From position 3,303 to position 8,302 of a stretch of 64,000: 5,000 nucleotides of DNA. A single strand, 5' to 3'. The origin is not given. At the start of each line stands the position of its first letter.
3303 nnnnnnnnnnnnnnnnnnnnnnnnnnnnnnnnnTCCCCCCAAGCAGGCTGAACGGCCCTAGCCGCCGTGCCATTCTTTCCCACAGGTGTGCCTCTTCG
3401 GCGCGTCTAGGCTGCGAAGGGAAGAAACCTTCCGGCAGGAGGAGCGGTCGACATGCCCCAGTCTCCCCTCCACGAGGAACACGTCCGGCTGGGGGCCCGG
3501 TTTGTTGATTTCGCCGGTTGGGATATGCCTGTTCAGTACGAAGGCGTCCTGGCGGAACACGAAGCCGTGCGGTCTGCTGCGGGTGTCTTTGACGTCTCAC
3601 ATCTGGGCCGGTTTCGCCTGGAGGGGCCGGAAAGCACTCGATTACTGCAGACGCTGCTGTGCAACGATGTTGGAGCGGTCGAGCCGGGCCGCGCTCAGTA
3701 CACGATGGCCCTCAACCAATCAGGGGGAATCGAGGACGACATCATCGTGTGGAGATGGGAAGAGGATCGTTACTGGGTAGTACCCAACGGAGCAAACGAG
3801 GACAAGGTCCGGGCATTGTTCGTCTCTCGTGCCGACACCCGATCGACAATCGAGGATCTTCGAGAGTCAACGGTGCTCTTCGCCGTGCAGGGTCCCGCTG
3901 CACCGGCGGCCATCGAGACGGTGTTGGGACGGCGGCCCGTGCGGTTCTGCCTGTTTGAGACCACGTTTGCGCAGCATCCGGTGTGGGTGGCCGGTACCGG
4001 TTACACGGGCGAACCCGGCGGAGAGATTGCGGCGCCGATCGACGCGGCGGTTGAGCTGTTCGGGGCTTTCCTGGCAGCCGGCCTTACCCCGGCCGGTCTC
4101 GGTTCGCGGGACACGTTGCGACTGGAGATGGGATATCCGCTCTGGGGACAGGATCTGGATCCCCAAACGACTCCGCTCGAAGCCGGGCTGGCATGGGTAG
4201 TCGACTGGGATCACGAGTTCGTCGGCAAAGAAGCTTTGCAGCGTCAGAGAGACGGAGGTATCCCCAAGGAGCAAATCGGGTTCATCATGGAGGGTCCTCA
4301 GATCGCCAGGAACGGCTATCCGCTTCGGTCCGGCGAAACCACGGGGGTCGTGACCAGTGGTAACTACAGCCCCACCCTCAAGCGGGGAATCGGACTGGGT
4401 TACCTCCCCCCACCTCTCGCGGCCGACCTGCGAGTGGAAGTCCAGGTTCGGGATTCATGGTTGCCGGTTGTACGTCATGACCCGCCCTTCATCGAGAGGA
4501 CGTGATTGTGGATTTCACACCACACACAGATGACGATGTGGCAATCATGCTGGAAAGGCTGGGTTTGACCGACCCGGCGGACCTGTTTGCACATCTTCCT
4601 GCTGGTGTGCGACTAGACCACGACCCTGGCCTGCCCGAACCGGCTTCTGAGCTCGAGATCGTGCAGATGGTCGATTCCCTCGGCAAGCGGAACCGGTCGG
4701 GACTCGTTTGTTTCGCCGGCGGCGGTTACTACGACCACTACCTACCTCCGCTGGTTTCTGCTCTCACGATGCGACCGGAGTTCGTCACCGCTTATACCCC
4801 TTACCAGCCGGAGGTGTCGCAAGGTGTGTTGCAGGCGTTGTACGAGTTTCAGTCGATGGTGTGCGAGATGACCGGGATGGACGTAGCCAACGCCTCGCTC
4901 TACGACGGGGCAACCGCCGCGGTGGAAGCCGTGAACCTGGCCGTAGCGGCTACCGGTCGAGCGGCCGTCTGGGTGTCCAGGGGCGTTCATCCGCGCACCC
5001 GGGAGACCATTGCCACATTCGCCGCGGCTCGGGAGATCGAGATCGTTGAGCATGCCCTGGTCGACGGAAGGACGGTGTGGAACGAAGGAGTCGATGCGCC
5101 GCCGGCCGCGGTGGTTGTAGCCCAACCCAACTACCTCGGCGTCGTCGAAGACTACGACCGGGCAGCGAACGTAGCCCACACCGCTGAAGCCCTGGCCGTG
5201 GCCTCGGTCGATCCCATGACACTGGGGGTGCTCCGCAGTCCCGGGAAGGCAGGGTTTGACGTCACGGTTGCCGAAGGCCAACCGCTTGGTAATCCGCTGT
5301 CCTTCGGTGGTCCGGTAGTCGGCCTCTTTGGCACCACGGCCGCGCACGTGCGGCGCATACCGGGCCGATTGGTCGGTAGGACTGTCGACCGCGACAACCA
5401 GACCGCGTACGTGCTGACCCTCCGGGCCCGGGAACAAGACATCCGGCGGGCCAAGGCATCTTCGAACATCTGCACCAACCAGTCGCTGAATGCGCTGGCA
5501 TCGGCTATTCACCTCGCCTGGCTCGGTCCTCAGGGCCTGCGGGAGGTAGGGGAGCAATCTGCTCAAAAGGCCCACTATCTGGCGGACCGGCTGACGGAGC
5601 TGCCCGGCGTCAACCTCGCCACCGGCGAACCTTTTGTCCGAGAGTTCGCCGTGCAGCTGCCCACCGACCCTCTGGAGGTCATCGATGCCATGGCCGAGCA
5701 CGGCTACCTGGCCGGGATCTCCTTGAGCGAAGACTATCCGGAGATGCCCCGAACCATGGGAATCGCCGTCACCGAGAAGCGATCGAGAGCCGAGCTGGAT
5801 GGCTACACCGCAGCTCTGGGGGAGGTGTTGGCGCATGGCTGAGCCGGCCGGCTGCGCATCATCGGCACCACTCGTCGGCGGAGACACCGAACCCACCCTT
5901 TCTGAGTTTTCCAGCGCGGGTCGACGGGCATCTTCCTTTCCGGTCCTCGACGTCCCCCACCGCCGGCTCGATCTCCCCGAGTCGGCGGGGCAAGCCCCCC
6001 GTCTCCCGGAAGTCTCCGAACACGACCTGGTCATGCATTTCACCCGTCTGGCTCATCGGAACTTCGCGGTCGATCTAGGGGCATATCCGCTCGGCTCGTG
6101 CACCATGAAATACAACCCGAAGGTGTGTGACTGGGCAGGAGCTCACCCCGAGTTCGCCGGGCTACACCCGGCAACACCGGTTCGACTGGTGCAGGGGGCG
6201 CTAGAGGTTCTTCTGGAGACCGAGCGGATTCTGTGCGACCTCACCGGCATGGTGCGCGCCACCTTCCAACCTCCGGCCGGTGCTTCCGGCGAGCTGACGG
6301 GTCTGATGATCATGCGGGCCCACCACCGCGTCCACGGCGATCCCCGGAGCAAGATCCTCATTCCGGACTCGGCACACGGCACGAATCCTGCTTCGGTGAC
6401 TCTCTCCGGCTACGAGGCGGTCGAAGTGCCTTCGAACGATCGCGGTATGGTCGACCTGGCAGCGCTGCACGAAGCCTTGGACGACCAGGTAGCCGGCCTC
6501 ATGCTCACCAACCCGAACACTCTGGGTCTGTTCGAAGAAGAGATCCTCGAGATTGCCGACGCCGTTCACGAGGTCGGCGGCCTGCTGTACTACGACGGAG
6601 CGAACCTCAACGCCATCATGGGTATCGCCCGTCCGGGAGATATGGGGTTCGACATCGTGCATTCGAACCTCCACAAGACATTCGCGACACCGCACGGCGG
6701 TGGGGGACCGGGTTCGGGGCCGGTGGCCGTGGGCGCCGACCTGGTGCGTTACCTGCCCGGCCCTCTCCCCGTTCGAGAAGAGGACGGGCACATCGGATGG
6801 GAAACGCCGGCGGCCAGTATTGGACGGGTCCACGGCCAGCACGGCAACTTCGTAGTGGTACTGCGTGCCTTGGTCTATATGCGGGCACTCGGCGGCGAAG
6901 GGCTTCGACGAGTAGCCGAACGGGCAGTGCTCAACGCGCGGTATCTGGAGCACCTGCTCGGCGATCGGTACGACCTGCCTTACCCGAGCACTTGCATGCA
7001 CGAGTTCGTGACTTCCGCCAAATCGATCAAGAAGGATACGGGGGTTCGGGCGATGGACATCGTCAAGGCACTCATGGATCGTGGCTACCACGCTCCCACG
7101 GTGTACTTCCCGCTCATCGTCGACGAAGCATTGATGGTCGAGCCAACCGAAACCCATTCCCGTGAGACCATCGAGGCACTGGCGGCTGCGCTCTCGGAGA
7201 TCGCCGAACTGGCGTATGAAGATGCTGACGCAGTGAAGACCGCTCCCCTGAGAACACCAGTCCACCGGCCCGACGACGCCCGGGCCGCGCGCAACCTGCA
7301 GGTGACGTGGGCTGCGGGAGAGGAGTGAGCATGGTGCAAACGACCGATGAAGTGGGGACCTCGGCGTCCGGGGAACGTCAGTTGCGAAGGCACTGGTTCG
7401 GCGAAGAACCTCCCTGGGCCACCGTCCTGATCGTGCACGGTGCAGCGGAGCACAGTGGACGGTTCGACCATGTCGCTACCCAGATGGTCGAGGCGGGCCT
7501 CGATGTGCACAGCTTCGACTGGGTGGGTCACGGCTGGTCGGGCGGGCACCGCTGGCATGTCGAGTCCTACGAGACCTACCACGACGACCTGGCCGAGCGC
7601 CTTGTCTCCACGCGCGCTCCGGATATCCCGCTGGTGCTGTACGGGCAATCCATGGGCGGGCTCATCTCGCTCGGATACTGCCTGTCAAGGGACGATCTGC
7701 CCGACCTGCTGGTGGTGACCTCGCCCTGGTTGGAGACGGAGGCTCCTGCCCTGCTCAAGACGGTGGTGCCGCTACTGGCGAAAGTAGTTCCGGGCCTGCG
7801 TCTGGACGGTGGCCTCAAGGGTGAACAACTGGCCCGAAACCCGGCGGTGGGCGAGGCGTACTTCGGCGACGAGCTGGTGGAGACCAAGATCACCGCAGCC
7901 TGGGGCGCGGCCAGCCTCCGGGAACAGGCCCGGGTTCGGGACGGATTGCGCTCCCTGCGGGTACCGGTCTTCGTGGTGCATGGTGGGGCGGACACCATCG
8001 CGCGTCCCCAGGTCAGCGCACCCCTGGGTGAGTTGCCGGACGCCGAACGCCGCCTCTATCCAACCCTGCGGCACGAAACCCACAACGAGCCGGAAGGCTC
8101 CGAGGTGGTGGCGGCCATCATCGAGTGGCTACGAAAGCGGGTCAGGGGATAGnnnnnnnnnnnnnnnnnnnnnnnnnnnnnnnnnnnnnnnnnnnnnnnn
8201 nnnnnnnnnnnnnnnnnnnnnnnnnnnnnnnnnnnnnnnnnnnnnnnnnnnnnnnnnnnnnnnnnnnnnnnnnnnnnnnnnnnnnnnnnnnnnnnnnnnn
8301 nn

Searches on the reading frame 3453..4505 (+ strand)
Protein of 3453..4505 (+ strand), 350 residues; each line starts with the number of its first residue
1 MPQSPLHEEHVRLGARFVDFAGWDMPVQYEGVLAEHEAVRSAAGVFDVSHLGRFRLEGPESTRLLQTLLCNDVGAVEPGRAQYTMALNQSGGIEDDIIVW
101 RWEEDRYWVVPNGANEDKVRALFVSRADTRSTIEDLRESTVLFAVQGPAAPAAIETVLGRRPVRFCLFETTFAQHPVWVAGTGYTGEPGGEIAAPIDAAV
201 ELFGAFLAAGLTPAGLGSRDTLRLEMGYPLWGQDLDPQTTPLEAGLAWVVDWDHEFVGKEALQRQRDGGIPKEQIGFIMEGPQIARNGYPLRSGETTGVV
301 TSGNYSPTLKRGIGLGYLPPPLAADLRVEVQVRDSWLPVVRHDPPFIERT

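Call 70: search_protein_families(library=pfam, proteins=[window:3453-4505:+], max_evalue=0.0001)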
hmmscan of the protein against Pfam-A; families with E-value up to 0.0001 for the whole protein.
window:3453-4505:+ (350 aa): 2 families
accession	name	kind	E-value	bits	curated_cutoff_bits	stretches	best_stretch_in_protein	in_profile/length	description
PF01571.26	GCV_T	-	2.9e-81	272.9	25.6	1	6-249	1-255/255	Aminomethyltransferase folate-binding domain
PF08669.17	GCV_T_C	-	6.2e-16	58.5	25.9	1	272-346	1-78/80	Glycine cleavage T-protein C-terminal barrel domain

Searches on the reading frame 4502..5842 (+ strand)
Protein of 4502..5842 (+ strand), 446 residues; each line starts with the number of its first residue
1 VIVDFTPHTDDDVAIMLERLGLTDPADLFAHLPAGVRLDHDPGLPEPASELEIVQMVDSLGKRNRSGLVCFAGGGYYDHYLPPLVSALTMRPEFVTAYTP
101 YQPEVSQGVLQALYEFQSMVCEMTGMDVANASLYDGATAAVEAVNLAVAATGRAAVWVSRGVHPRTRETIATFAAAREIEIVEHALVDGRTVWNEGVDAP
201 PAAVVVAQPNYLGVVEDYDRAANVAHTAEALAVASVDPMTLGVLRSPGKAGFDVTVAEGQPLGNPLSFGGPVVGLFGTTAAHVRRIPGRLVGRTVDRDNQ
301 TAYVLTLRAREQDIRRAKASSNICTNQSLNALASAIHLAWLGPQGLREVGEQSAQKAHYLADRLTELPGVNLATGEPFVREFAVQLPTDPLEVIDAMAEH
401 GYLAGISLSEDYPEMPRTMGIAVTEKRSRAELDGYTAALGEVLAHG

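Call 70: search_protein_families(library=pfam, proteins=[window:4502-5842:+], max_evalue=0.0001)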
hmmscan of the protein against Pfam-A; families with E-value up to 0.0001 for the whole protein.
window:4502-5842:+ (446 aa): 1 family
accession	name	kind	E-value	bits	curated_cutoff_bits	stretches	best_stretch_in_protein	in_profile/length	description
PF02347.22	GDC-P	-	8e-114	381.3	26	1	6-433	4-423/429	Glycine cleavage system P-protein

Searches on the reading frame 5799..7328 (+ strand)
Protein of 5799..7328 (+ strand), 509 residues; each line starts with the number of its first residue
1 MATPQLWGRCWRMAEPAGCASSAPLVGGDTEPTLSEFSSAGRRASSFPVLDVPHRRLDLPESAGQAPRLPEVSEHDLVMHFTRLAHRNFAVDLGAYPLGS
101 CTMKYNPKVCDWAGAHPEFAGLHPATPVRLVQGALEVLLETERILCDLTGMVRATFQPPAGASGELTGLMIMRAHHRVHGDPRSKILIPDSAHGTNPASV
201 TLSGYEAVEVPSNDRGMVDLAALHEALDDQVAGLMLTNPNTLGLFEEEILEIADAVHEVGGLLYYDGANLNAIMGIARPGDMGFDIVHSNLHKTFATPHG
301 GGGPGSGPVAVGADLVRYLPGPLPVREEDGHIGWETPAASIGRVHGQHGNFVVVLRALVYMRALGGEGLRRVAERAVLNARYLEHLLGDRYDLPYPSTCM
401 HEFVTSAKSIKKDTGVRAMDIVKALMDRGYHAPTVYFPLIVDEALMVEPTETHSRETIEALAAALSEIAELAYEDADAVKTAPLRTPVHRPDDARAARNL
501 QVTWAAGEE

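Call 70: search_protein_families(library=pfam, proteins=[window:5799-7328:+], max_evalue=0.0001)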
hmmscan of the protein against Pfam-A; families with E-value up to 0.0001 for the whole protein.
window:5799-7328:+ (509 aa): 2 families
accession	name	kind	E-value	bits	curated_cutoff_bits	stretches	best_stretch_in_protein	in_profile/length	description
PF21478.3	GcvP2_C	-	5.2e-22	78.5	27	1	374-470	3-100/122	Glycine dehydrogenase, C-terminal domain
PF02347.22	GDC-P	-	1.5e-15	57.4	26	1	72-323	47-287/429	Glycine cleavage system P-protein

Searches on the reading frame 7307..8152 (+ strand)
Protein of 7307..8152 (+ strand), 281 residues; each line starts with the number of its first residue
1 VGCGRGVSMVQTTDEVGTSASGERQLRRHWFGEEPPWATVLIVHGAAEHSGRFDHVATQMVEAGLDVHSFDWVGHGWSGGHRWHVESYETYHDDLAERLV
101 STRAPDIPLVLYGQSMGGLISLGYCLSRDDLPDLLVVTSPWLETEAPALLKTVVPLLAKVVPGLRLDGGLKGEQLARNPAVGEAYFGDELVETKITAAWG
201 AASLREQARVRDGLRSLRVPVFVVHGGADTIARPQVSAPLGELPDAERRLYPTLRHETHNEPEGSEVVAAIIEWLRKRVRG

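Call 70: search_protein_families(library=pfam, proteins=[window:7307-8152:+], max_evalue=0.0001)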
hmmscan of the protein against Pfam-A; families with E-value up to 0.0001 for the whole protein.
window:7307-8152:+ (281 aa): 4 families
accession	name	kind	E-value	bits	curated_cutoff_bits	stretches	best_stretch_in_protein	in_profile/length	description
PF12146.15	Hydrolase_4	-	1.3e-56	192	27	1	35-263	2-239/239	Serine aminopeptidase, S33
PF00561.26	Abhydrolase_1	-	1.5e-14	54.7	25.8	1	39-140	2-102/245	alpha/beta hydrolase fold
PF12697.13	Abhydrolase_6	-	1.1e-11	46.2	26.3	1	40-264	1-211/217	Alpha/beta hydrolase family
PF20408.4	Abhydrolase_11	-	5.2e-06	26.8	27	0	38-123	3-92/193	Alpha/beta hydrolase domain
